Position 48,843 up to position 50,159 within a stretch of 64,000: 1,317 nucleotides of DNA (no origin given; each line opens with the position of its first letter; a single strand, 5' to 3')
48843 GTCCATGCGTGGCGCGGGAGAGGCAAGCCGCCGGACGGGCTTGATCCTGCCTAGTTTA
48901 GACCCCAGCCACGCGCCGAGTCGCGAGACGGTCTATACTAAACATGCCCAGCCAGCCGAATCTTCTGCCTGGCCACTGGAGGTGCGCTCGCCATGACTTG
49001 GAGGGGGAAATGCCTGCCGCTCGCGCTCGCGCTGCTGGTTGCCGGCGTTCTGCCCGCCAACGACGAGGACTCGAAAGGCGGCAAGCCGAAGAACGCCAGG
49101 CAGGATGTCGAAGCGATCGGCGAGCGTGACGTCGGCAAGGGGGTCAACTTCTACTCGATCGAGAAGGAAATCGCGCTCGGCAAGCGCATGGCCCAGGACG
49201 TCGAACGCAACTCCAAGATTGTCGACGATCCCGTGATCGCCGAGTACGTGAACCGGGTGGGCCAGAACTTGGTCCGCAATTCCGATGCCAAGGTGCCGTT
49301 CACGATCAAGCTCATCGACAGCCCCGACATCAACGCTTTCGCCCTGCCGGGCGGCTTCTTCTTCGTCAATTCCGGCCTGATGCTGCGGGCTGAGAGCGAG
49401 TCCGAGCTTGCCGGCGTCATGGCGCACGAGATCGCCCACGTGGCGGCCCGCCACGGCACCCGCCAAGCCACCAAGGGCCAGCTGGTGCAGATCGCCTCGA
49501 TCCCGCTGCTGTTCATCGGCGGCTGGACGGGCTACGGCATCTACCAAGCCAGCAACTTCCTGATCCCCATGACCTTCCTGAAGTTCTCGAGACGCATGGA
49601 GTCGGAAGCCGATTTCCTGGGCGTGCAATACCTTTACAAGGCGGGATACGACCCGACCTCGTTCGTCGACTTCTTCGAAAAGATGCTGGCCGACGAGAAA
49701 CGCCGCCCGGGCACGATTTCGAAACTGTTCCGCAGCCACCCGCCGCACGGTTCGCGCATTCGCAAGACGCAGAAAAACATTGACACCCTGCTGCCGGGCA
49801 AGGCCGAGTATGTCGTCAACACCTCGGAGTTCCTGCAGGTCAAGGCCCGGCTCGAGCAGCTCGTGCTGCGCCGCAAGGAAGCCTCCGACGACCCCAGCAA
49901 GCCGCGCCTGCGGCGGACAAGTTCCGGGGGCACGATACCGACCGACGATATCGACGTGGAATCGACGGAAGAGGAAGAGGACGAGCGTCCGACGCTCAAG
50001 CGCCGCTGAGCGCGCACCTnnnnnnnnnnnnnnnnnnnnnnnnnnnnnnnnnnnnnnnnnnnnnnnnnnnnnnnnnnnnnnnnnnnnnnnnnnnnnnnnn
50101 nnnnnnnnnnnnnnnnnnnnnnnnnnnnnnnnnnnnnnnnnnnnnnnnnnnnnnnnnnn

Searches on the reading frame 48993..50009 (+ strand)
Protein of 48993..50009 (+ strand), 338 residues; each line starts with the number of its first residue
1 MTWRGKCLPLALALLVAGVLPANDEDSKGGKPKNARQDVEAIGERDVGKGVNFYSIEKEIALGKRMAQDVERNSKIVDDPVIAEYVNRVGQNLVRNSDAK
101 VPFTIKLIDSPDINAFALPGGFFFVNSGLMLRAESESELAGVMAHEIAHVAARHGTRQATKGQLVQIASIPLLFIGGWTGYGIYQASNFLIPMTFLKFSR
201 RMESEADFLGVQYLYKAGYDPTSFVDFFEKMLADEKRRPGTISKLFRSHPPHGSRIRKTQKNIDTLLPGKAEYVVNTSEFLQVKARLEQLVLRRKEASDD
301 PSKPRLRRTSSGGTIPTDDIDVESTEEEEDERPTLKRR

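Call 38: search_protein_families(library=pfam, proteins=[window:48993-50009:+], max_evalue=0.00001)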
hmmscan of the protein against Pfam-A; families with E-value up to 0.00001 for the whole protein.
window:48993-50009:+ (338 aa): 1 family
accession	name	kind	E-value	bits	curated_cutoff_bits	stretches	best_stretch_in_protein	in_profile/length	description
PF01435.24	Peptidase_M48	-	1.1e-34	120.4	20.3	1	84-260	5-183/186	Peptidase family M48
